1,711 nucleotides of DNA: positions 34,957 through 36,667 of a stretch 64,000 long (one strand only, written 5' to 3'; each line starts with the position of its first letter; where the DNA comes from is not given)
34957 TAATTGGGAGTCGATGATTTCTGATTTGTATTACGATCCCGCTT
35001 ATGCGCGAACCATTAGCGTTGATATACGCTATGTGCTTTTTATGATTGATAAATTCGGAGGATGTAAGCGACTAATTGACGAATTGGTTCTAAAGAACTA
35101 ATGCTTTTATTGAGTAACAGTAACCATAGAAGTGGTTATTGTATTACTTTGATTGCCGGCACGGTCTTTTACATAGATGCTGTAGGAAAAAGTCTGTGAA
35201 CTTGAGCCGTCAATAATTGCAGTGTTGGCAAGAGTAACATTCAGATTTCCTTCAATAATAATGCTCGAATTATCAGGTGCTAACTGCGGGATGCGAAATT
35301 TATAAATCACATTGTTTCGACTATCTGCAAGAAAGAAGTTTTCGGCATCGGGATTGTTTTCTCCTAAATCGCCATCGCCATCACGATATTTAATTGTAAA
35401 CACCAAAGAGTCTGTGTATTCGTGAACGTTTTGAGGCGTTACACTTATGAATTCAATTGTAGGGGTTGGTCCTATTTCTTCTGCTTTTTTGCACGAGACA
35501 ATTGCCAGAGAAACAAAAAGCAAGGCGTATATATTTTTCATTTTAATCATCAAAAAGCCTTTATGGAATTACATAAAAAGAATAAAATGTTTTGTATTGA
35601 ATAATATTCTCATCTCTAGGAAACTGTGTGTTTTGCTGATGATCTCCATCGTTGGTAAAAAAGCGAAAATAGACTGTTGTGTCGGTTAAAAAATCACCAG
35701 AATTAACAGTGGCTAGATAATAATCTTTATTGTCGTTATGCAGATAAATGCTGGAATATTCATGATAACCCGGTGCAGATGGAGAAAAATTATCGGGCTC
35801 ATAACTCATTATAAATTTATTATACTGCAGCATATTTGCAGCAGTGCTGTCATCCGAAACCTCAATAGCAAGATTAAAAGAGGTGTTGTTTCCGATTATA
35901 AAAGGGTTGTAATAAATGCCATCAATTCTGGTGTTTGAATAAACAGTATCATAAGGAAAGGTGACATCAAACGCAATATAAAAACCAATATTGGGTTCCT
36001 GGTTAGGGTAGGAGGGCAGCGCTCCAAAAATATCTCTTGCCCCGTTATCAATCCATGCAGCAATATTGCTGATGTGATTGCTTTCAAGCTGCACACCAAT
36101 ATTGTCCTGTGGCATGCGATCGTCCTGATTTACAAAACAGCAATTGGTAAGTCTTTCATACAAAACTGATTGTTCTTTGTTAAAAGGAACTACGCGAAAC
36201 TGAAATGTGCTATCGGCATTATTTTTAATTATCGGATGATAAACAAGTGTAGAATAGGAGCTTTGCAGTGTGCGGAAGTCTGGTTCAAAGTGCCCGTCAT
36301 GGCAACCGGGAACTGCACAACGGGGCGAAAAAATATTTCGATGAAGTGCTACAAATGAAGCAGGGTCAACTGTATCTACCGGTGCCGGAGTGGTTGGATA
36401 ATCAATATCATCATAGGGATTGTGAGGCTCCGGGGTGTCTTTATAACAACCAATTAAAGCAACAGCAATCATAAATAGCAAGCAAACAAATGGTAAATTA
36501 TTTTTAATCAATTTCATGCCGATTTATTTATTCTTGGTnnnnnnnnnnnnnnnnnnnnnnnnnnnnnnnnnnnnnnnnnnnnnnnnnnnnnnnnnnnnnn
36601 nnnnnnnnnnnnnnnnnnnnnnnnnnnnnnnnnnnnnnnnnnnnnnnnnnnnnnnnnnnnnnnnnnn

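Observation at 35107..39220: Five consecutive co-directional genes encoding lipoproteins or TAT-secreted proteins of unknown function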

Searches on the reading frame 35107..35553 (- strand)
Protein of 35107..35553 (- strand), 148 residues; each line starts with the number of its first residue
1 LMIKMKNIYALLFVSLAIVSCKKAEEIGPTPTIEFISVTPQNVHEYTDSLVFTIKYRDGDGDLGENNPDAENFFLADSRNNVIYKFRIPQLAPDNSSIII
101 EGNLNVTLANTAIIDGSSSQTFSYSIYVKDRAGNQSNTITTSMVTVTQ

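Call 3: search_protein_families(library=pfam, proteins=[window:35107-35553:-], max_evalue=1)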
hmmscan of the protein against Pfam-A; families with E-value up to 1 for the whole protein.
window:35107-35553:- (148 aa): 2 families
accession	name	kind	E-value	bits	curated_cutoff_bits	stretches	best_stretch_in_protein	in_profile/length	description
PF17166.9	DUF5126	-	0.035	14.5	27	1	113-143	63-93/104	Domain of unknown function (DUF5126)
PF24842.1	UFD1_N2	-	0.089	13.3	37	1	79-109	44-74/76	Ubiquitin fusion degradation protein UFD1, N-terminal subdomain 2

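Call 4: search_protein_families(library=ncbifam, proteins=[window:35107-35553:-], max_evalue=1)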
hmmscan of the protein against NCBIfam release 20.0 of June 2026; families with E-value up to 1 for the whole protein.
window:35107-35553:- (148 aa): 0 families

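Call 70: search_protein_families(library=pfam, proteins=[window:35107-35553:-], max_evalue=0.1)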
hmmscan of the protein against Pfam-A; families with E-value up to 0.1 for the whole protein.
window:35107-35553:- (148 aa): 2 families
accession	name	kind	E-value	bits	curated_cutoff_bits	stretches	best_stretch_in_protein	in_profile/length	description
PF17166.9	DUF5126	-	0.035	14.5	27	1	113-143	63-93/104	Domain of unknown function (DUF5126)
PF24842.1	UFD1_N2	-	0.089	13.3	37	0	79-109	44-74/76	Ubiquitin fusion degradation protein UFD1, N-terminal subdomain 2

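Call 92: search_protein_families(library=pfam, alignment_id=A7, max_evalue=1)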
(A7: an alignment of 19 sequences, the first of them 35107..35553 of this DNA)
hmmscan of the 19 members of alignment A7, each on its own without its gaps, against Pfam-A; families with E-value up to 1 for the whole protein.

A. member 1, window:35107-35553:- (148 aa): 2 families
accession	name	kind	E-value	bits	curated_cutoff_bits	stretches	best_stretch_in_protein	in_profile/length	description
PF17166.9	DUF5126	-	0.035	14.5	27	1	113-143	63-93/104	Domain of unknown function (DUF5126)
PF24842.1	UFD1_N2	-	0.089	13.3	37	1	79-109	44-74/76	Ubiquitin fusion degradation protein UFD1, N-terminal subdomain 2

B. families by the number of members that match (of 19 scanned): 15 families
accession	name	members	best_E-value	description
PF17166.9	DUF5126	6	0.034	Domain of unknown function (DUF5126)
PF14186.12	Aida_C2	4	0.0025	Axin interactor dorsalisation-associated protein, C-terminal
PF10836.13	DUF2574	2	0.08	Protein of unknown function (DUF2574)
PF24842.1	UFD1_N2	2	0.089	Ubiquitin fusion degradation protein UFD1, N-terminal subdomain 2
PF21544.3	PorZ_N_b_propeller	1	0.0066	TSS9, PorZ, N-terminal beta-propeller domain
PF23900.1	PRS2_N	1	0.0086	PRS2 N-terminal domain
PF12245.14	Big_3_2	1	0.052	Bacterial Ig-like domain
PF19116.6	DUF5801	1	0.067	Domain of unknown function (DUF5801)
PF16390.11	DUF4999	1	0.069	Domain of unknown function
PF20622.4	Big_15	1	0.079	Bacterial Ig domain (Big_16)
PF16408.10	DUF5016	1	0.083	Domain of unknown function (DUF5016)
PF09716.15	ETRAMP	1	0.1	Malarial early transcribed membrane protein (ETRAMP)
PF21743.3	PTM_DIR17_Tudor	1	0.11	PTM/DIR17-like, Tudor domain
PF03100.22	CcmE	1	0.14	CcmE domain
PF14349.11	SprA_N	1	0.16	Motility related/secretion protein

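Call 94: search_solved_structures(query=A7, max_evalue=1)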
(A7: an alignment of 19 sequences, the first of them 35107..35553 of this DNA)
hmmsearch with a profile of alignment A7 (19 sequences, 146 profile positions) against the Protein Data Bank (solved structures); distinct sequences matched with E-value up to 1: 0.

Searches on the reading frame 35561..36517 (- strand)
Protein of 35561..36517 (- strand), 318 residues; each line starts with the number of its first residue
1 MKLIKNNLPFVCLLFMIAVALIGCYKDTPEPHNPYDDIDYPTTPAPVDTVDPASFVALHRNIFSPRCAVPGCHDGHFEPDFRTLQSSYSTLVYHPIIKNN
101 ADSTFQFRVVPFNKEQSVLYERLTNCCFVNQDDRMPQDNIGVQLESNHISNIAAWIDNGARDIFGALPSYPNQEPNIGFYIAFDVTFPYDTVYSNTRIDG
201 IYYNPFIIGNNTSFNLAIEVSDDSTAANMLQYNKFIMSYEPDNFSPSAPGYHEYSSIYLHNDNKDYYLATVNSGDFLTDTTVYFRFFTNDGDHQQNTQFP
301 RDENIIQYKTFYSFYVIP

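Call 3: search_protein_families(library=pfam, proteins=[window:35561-36517:-], max_evalue=1)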
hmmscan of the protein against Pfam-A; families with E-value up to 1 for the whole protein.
window:35561-36517:- (318 aa): 0 families

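Call 4: search_protein_families(library=ncbifam, proteins=[window:35561-36517:-], max_evalue=1)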
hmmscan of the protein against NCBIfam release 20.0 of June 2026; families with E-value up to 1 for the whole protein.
window:35561-36517:- (318 aa): 1 family
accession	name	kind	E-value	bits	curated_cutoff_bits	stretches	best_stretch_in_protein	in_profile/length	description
TIGR03806.1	chp_HNE_0200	subfamily_domain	0.052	12.7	313.3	1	85-157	244-312/314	SO2930 family diheme c-type cytochrome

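Call 6: search_solved_structures(query=window:35561-36517:-, max_evalue=10)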
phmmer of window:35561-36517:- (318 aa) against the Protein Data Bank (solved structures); distinct sequences matched with E-value up to 10: 1.
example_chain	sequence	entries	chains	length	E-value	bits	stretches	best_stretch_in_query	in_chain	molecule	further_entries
2p1i_A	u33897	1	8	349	0.35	13.2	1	243-316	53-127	Ribonucleotide reductase, small chain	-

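Call 15: find_homologous_proteins(query=window:35561-36517:-, max_evalue=0.001)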
Query window:35561-36517:- (318 aa): 886 proteins with E <= 0.001 among 1243 candidates; the best 120 are listed.
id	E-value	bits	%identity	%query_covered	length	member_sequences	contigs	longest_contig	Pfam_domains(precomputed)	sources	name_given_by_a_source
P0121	1.6e-216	736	99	100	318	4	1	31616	-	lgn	-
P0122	1.2e-183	628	88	95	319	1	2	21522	-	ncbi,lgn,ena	-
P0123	1.2e-175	601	81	100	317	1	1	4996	-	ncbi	-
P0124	1.7e-175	601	81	100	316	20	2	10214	-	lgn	-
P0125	1.8e-175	601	84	96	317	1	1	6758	-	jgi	jgi:hypothetical protein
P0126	1.9e-171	588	78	100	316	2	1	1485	-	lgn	-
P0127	1.0e-168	579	77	100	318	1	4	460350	-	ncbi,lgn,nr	ncbi:MAG: hypothetical protein POELPBGB_01766 [Bacteroidia bacterium]|nr:hypothetical protein [Bacte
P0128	1.4e-168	578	78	100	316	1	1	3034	-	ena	-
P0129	4.1e-167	573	80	96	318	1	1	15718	-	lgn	-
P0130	1.0e-162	559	76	100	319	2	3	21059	-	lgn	-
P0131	2.6e-162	558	76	100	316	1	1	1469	-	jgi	jgi:hypothetical protein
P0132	3.2e-159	547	75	100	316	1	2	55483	-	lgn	-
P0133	6.9e-129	448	63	97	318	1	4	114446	-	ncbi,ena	-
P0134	6.3e-122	425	60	96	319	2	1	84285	-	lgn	-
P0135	1.5e-120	420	59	99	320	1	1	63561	-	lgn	-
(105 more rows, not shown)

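Call 18: search_protein_families(library=pfam, alignment_id=A2, max_evalue=10)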
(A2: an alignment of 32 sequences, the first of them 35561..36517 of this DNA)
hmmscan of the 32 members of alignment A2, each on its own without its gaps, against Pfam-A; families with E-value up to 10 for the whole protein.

A. member 1, window:35561-36517:- (318 aa): 0 families

B. families by the number of members that match (of 32 scanned): 4 families
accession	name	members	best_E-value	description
PF03213.20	Pox_P35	1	0.0014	Poxvirus P35 protein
PF24544.1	Ig_TPPC8_3rd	1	0.019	TPPC8 third Ig-like domain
PF20989.3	Sarcoglycan_2_C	1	0.1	Sarcoglycan alpha/epsilon second domain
PF23564.1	EF-hand_FSTL1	1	0.23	Follistatin-related protein 1, EF-hand domain pair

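Call 32: predict_structure(alignment_id=A2)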
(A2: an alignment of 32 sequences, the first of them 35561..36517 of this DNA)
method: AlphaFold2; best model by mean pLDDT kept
length: 318 residues; sequences in the alignment: 32
mean_pLDDT: 72.9   pTM: 0.53
mean pLDDT of the five models: 72.9, 71.9, 70.5, 68.6, 65.4
residues with pLDDT >= 90: 90; 70-90: 108; 50-70: 64; < 50: 56
segments of 3 or more residues with pLDDT < 50: 74-101, 103-111, 129-139, 194-197
pLDDT, mean of each block of 10 residues (from residue 1): 71 89 70 76 74 80 70 43 33 34 40 56 59 42 78 74 62 81 71 48 73 93 87 96 96 96 91 95 95 90 85 91
secondary structure, 60 per line:
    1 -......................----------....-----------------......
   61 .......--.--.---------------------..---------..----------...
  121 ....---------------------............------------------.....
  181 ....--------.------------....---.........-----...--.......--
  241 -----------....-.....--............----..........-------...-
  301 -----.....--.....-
elements in order: H2-23 H34-37 H55-67 H118-124 H146-157 E176-184 E206-209 E213-221 E232-238 E252-255 E257-261 E264-272 E280-289 E297-299 H306-310 E313-317

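Call 44: search_dna_similar(query=window:35561-36517:-, collection=plasmids, mode=protein, max_evalue=10, max_rows=25)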
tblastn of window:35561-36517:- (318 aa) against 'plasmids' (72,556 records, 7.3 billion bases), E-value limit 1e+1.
No match.

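Call 47: search_protein_families(library=ncbifam, alignment_id=A2, max_evalue=10)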
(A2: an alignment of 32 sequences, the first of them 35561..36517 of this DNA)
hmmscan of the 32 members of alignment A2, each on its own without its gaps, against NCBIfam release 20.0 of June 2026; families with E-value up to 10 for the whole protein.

A. member 1, window:35561-36517:- (318 aa): 1 family
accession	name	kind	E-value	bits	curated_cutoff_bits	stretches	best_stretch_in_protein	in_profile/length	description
TIGR03806.1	chp_HNE_0200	subfamily_domain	0.052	12.7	313.3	1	85-157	244-312/314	SO2930 family diheme c-type cytochrome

B. families by the number of members that match (of 32 scanned): 7 families
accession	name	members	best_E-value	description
TIGR03806.1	chp_HNE_0200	8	0.0069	SO2930 family diheme c-type cytochrome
NF001799.0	PRK00521.2-2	3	0.1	30S ribosome-binding factor RbfA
NF045774.1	cytochro_C551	2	0.097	cytochrome c551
NF052523.2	TafF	1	0.15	TafF family fimbrial protein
NF007487.1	PRK10081.1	1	0.19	lipoprotein toxin entericidin B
NF004873.0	PRK06231.1-3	1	0.19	F0F1 ATP synthase subunit B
NF003365.0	PRK04439.1-4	1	0.22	methionine adenosyltransferase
